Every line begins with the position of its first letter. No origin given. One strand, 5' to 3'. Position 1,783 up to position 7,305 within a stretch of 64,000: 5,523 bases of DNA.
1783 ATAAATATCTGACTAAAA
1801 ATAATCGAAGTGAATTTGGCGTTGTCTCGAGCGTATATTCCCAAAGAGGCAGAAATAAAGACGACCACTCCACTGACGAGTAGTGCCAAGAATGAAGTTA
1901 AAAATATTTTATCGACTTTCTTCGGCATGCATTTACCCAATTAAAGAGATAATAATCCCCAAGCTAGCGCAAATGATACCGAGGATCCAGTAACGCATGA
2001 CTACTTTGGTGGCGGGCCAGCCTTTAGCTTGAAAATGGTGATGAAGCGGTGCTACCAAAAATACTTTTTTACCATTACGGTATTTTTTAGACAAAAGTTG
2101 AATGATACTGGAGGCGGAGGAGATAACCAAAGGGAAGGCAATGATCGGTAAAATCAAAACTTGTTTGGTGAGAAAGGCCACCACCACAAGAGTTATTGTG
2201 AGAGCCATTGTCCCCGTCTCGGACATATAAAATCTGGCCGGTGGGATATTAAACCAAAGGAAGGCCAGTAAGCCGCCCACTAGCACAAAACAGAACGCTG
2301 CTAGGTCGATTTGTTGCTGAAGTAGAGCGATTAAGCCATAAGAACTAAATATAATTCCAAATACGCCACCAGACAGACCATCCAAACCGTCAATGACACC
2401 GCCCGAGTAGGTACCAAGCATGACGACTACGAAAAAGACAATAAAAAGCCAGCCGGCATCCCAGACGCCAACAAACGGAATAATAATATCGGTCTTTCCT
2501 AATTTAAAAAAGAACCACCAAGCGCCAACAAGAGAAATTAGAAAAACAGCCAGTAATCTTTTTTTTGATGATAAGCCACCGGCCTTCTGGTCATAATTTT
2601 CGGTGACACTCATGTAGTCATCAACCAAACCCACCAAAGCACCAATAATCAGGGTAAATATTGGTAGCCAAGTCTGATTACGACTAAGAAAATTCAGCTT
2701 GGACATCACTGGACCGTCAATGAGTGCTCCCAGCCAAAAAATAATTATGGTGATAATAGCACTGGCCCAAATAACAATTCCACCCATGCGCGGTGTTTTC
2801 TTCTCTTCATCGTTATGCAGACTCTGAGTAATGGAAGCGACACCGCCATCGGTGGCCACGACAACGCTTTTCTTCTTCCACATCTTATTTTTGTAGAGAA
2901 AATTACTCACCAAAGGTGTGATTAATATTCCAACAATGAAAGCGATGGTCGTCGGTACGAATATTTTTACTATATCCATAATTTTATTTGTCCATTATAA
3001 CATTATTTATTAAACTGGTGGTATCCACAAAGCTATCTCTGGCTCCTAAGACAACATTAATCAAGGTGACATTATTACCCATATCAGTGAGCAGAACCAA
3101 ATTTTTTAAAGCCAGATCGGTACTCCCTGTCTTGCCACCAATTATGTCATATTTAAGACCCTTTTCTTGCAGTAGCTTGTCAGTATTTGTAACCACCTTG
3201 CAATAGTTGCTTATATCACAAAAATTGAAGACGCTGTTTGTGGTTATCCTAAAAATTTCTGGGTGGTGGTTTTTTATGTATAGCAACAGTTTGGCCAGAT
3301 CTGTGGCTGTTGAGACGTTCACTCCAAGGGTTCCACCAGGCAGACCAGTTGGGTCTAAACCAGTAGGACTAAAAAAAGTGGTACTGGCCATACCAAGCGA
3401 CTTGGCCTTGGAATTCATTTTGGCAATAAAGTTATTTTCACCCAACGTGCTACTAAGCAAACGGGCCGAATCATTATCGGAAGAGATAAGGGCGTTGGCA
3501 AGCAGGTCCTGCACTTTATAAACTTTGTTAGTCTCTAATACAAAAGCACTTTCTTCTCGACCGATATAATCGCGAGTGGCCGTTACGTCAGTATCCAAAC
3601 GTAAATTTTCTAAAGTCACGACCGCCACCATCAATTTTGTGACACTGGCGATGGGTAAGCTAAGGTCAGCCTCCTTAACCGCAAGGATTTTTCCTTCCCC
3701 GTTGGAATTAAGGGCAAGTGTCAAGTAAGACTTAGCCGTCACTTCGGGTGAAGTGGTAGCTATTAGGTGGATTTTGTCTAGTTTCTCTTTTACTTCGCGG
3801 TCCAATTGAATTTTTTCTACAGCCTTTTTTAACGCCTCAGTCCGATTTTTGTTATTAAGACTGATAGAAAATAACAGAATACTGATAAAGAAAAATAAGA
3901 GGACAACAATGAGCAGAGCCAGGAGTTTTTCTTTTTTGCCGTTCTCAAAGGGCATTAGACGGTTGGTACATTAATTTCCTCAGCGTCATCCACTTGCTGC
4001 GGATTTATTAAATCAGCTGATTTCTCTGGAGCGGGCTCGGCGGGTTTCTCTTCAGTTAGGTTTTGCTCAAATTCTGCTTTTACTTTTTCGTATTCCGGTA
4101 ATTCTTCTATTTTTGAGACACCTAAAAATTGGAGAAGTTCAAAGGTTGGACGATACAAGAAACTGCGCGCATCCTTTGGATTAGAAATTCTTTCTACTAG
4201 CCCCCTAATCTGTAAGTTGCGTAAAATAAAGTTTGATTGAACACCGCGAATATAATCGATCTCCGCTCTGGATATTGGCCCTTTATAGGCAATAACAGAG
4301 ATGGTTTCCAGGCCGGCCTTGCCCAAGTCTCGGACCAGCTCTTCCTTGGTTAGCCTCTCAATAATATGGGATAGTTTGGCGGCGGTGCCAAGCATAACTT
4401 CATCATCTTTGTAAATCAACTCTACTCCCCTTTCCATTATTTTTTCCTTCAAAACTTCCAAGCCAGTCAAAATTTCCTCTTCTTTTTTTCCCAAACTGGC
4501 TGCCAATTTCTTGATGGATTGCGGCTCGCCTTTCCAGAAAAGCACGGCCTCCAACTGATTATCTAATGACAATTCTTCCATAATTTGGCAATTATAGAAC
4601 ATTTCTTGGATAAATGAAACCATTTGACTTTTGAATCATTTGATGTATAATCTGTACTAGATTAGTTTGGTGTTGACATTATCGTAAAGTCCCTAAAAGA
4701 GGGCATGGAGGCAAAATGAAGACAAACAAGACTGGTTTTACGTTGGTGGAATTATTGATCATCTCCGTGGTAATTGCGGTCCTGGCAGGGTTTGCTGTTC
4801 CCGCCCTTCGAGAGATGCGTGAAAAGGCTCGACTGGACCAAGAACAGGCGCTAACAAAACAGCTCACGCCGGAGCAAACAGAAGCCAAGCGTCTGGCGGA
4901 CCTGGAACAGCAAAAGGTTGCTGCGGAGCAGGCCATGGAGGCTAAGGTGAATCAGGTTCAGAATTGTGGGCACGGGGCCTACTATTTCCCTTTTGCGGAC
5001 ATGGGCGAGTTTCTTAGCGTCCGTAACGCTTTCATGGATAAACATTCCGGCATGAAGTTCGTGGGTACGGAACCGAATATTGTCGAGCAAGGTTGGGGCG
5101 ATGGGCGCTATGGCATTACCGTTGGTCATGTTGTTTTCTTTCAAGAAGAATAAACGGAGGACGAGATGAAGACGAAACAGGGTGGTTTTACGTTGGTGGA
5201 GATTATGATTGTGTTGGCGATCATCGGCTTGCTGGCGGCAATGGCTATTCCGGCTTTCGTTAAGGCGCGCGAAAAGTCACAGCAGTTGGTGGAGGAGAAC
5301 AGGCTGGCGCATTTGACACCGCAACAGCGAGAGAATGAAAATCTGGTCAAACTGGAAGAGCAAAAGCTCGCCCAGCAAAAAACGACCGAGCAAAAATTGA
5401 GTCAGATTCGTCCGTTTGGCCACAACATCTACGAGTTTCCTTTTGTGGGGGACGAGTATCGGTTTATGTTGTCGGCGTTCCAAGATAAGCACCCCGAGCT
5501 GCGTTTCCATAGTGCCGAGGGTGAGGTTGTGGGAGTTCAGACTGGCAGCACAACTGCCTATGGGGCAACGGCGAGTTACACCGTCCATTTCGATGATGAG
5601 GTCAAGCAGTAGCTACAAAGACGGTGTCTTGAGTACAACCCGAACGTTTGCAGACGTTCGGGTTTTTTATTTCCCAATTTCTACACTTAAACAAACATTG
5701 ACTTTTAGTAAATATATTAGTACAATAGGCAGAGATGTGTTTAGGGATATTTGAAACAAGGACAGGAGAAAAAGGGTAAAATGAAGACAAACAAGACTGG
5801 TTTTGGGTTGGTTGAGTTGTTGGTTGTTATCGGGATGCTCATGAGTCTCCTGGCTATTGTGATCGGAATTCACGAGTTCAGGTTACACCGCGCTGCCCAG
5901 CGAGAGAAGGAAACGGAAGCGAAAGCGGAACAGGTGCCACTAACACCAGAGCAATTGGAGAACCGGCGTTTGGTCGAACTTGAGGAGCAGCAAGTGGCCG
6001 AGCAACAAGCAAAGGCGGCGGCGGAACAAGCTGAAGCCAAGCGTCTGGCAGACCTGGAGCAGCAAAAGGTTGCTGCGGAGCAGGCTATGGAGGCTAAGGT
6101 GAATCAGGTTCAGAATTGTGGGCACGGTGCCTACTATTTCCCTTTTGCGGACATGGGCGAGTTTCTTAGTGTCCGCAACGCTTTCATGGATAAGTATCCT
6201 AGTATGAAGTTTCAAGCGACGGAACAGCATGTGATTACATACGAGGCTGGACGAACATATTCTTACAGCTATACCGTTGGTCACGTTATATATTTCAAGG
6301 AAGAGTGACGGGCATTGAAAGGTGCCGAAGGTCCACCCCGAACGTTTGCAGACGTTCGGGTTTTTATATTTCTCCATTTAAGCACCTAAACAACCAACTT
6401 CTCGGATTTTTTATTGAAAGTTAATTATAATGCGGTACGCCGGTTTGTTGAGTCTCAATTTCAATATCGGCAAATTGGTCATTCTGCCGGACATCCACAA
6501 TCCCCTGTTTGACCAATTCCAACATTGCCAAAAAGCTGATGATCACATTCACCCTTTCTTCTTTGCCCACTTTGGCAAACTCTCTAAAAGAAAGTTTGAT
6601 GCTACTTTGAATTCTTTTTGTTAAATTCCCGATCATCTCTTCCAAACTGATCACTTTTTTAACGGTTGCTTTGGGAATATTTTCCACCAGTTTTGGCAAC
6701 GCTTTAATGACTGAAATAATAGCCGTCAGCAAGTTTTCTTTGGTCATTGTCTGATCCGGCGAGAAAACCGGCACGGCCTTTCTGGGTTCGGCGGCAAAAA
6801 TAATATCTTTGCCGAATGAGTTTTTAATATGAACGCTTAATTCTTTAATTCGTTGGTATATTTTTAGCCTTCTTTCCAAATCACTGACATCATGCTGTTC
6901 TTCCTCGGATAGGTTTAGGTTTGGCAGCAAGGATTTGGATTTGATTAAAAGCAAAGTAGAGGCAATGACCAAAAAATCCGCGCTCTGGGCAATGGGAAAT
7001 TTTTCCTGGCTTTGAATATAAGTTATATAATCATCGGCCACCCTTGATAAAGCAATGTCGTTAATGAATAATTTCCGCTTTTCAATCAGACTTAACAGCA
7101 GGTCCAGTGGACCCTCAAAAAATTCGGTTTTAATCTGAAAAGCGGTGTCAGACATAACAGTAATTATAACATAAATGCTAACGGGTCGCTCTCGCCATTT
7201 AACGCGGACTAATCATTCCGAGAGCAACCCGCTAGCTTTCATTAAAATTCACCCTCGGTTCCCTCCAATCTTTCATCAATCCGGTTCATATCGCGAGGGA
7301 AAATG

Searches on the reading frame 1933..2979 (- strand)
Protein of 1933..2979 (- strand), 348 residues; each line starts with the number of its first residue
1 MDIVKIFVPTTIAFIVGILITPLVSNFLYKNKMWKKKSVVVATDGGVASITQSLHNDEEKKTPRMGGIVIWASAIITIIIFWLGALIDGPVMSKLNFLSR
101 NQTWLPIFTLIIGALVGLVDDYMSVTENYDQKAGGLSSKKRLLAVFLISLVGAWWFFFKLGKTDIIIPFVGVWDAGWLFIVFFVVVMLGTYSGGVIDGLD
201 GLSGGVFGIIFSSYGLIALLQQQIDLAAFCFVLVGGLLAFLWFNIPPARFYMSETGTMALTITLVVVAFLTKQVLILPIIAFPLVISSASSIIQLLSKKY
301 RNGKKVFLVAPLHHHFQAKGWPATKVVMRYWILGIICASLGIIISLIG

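Call 15: search_protein_families(library=pfam, proteins=[window:1933-2979:-])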
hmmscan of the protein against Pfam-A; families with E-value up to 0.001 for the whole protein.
window:1933-2979:- (348 aa): 1 family
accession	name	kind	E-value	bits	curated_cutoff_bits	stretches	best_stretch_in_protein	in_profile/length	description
PF00953.26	Glycos_transf_4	-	2.8e-21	76.6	27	1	107-269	5-157/160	Glycosyl transferase family 4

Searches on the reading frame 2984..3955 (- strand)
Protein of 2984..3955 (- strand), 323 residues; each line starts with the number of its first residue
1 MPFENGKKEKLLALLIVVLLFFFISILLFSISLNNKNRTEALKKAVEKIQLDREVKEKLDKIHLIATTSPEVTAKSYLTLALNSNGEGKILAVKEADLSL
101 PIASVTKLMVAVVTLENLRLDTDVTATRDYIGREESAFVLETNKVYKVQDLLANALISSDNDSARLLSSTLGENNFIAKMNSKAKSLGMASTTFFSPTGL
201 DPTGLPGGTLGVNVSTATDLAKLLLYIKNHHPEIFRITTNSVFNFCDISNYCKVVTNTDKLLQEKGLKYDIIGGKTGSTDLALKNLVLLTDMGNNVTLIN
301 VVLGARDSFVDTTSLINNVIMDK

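Call 15: search_protein_families(library=pfam, proteins=[window:2984-3955:-])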
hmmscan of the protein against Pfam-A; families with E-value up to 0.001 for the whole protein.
window:2984-3955:- (323 aa): 2 families
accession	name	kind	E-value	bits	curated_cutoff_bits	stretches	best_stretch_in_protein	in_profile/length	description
PF00768.25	Peptidase_S11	-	1.8e-41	142.6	27.6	1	67-306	5-238/239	D-alanyl-D-alanine carboxypeptidase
PF13354.11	Beta-lactamase2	-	2e-12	47.4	22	1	94-228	15-147/214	Beta-lactamase enzyme family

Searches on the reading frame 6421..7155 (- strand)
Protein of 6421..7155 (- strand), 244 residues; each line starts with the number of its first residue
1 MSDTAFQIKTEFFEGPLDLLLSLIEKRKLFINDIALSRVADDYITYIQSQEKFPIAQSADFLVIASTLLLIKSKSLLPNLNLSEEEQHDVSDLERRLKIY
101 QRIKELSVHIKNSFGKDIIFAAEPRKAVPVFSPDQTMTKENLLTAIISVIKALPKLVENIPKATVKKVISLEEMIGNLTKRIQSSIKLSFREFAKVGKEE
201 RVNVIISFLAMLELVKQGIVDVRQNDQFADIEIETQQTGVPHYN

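Call 14: find_encoding_contigs(protein=window:6421-7155:-, flank=10000, max_places=6)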
Protein window:6421-7155:- (244 aa): 4 contigs read that carry it; 3 places shown.
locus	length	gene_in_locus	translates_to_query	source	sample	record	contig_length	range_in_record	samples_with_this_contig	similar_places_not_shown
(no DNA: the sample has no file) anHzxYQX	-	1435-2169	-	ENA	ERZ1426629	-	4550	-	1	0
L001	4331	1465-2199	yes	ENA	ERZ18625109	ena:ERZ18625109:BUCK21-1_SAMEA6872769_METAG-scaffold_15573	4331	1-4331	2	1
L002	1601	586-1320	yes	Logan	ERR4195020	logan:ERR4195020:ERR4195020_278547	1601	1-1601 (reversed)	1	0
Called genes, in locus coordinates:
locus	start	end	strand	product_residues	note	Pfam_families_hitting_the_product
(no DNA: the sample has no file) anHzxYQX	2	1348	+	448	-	?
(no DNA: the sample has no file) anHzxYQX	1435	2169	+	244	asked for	PF02616:SMC_ScpA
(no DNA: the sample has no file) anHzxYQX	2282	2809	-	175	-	-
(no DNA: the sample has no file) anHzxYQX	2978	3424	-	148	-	PF07963:N_methyl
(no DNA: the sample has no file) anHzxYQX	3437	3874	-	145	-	PF07963:N_methyl (weak)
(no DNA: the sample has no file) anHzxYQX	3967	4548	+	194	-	?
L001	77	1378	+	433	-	PF01336:tRNA_anti-codon, PF00152:tRNA-synt_2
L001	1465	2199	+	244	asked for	PF02616:SMC_ScpA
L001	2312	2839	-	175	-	-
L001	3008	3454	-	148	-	PF07963:N_methyl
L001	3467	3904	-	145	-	PF07963:N_methyl (weak)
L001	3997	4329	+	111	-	?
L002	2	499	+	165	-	?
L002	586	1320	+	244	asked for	PF02616:SMC_ScpA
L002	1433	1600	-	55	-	?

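Call 15: search_protein_families(library=pfam, proteins=[window:6421-7155:-])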
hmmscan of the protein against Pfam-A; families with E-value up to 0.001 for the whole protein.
window:6421-7155:- (244 aa): 1 family
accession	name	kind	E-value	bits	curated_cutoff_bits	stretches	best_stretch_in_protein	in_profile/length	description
PF02616.19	SMC_ScpA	-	3.4e-18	66.9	24.6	1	23-234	1-230/232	Segregation and condensation protein ScpA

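Call 19: find_related_loci(query=window:6421-7155:-, collection=genome_contigs, flank=10000)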
Query window:6421-7155:- (244 aa) in genome_contigs; peptide patterns used: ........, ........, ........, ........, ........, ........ (x = any residue, [..] = any of these).
119 stretches matched a pattern; 15 encode a relative of the query (tblastn E <= 1e-3); 15 distinct loci.
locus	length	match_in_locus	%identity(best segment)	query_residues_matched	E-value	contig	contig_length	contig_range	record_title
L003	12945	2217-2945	86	1-244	4e-138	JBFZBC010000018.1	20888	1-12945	MAG: bacterium isolate PPR_0483 PPR_0483.fa_k121_328719, whole genome shotgun sequence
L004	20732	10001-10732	84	1-244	7e-137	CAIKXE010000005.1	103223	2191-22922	uncultured bacterium isolate Loclat_bin-10281 genome assembly, contig: bin-10281:05/13, whole genome shotgun sequence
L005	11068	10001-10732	88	1-244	2e-136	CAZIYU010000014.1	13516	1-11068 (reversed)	MAG TPA_asm: uncultured Candidatus Saccharibacteria bacterium isolate SRP178699_co1_16 genome assembly, contig: NODE_604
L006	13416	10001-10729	84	1-244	2e-136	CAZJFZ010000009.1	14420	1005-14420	MAG TPA_asm: uncultured Candidatus Saccharibacteria bacterium isolate SRP062349_co1_170 genome assembly, contig: NODE_69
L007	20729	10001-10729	84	1-244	4e-136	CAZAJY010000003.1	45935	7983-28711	MAG TPA_asm: uncultured Candidatus Saccharibacteria bacterium isolate SRP178699_co1_453 genome assembly, contig: NODE_69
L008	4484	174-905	88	1-244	8e-138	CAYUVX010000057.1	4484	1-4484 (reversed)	MAG TPA_asm: uncultured Candidatus Saccharibacteria bacterium isolate SRP178699_co1_528 genome assembly, contig: NODE_29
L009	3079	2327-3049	84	2-244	1e-138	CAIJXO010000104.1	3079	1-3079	uncultured bacterium isolate Loclat_bin-10598 genome assembly, contig: bin-10598:104/119, whole genome shotgun sequence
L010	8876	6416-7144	85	1-244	3e-132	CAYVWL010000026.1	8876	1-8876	MAG TPA_asm: uncultured Candidatus Saccharibacteria bacterium isolate SRP272421_co3_716 genome assembly, contig: NODE_25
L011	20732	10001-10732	86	1-244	5e-132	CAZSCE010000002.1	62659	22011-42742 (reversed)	MAG TPA_asm: uncultured Candidatus Saccharibacteria bacterium isolate SRP272421_co1_693 genome assembly, contig: NODE_69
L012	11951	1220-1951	86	1-244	3e-130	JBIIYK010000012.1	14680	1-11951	MAG: Candidatus Paceibacteria bacterium isolate ME2005-09-19_3300034101_group2_bin230 Rohwer_bin1535_scaffold_3127_c1, w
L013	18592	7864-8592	79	1-244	2e-129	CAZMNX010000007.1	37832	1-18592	MAG TPA_asm: uncultured Candidatus Saccharibacteria bacterium isolate SRP272421_co2_491 genome assembly, contig: NODE_21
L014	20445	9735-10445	54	6-243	2e-81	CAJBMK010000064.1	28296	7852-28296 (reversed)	uncultured bacterium isolate Loc090907-8m_bin-552 genome assembly, contig: bin-552:64/88, whole genome shotgun sequence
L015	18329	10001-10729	80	1-244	6e-128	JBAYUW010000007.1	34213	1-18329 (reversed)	MAG: Candidatus Paceibacterota bacterium isolate SO_2016_LW3_45 scaffold01941_LW162_2016, whole genome shotgun sequence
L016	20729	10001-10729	78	1-244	2e-124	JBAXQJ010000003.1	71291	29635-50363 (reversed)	MAG: bacterium isolate ELA554 MAG554_3, whole genome shotgun sequence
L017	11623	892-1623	36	3-231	2e-39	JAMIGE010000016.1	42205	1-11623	MAG: Candidatus Paceibacterota bacterium isolate UR_AS_metabat.67 k201_197684, whole genome shotgun sequence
